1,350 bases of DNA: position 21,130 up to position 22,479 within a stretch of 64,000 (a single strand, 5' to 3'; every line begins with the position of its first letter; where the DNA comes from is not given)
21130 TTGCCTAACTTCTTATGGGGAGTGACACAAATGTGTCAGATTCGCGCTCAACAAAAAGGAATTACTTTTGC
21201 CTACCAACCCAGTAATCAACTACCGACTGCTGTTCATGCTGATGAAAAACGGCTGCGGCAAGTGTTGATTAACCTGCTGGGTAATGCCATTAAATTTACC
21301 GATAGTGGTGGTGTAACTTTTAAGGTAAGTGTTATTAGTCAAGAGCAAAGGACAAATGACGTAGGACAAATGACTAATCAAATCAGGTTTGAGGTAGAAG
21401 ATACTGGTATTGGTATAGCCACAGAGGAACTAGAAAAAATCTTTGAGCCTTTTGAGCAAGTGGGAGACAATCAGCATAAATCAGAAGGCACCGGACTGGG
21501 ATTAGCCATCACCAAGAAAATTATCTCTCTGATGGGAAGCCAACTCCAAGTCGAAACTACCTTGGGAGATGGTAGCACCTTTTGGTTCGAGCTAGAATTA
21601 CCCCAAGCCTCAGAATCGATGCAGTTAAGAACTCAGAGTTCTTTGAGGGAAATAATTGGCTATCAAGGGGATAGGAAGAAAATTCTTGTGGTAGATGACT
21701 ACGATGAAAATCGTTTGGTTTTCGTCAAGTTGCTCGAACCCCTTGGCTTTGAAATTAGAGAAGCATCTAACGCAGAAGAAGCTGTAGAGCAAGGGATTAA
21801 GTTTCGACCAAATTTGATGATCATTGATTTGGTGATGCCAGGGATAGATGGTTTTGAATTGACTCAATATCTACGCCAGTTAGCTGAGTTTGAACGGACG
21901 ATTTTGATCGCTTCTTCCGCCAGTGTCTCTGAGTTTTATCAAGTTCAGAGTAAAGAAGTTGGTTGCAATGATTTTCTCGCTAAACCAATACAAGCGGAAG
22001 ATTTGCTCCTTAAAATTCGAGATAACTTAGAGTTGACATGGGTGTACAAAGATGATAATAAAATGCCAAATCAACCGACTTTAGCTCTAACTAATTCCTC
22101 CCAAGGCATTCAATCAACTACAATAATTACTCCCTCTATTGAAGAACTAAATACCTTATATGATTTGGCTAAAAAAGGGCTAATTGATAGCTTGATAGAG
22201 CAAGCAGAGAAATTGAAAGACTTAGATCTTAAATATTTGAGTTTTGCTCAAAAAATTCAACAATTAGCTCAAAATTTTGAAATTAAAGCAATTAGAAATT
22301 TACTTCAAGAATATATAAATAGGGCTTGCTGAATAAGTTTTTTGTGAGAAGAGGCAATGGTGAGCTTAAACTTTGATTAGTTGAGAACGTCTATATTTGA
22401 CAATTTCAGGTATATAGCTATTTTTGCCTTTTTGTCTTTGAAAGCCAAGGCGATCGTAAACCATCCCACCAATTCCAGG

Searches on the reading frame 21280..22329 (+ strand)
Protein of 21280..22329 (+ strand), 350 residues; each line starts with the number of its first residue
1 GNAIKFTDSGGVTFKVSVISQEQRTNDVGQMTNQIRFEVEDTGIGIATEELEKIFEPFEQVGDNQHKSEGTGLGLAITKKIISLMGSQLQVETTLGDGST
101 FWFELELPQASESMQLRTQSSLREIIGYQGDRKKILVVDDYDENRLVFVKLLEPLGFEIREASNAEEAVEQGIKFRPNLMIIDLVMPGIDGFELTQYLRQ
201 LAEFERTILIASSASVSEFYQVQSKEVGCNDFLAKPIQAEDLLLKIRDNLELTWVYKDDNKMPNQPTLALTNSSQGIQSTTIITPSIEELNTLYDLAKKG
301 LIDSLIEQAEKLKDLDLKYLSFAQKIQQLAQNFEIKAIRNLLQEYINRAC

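Call 63: find_homologous_proteins(query=window:21280-22329:+, max_evalue=1e-30)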
Query window:21280-22329:+ (350 aa): 1813 proteins with E <= 1e-30 among 8000 candidates; the best 120 are listed.
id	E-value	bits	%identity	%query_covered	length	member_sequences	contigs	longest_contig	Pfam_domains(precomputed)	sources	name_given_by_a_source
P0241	4.3e-128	445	65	90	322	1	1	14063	PF02518.32,PF00072.31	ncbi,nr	ncbi:MAG: response regulator, partial [Symploca sp. SIO1B1]|nr:response regulator [Symploca sp. SIO1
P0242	1.3e-101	358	50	98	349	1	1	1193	PF02518.32,PF00072.31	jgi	jgi:CheY-like chemotaxis protein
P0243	2.9e-95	338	47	99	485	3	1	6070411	PF02518.32,PF00512.32,PF00072.31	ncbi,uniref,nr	ncbi:ATP-binding protein [Mastigocladopsis repens]|uniref:ATP-binding protein n=1 Tax=Mastigocladops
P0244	1.8e-93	332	46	99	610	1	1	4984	PF02518.32,PF00512.32,PF23198.2,PF00072.31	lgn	-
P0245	1.7e-91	325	46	99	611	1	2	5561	PF02518.32,PF00512.32,PF23198.2,PF00072.31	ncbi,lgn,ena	-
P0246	2.5e-91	325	47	98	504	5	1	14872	PF02518.32,PF00512.32,PF00072.31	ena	-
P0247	3.7e-91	324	45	100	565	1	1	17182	PF02518.32,PF00512.32,PF00072.31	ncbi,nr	ncbi:response regulator [Trichocoleus sp. FACHB-262]|nr:response regulator [Trichocoleus sp. FACHB-2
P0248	6.5e-91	323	48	99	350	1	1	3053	PF02518.32,PF00072.31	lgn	-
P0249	2.3e-90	321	47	99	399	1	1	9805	PF02518.32,PF00072.31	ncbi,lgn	ncbi:MAG: ATP-binding protein [Hassallia sp.]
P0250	1.4e-89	319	49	95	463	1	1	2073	PF02518.32,PF00512.32,PF00072.31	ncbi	-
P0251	2.6e-89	318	47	99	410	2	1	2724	PF02518.32,PF00072.31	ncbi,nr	ncbi:MAG TPA: ATP-binding protein, partial [Microcoleus sp.]|nr:ATP-binding protein [Microcoleus sp.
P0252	2.9e-89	318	49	99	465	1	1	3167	PF02518.32,PF00512.32,PF00072.31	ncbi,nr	ncbi:MAG TPA: hybrid sensor histidine kinase/response regulator [Cyanobacteria bacterium UBA8553]|nr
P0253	5.4e-89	317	45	99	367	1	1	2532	PF02518.32,PF00072.31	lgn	-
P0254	5.9e-89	317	46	99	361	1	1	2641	PF02518.32,PF00072.31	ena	-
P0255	6.8e-89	317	46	99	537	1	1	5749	PF02518.32,PF00512.32,PF00072.31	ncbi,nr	ncbi:MAG: response regulator, partial [Moorea sp. SIO2B7]|nr:response regulator [Moorena sp. SIO2B7]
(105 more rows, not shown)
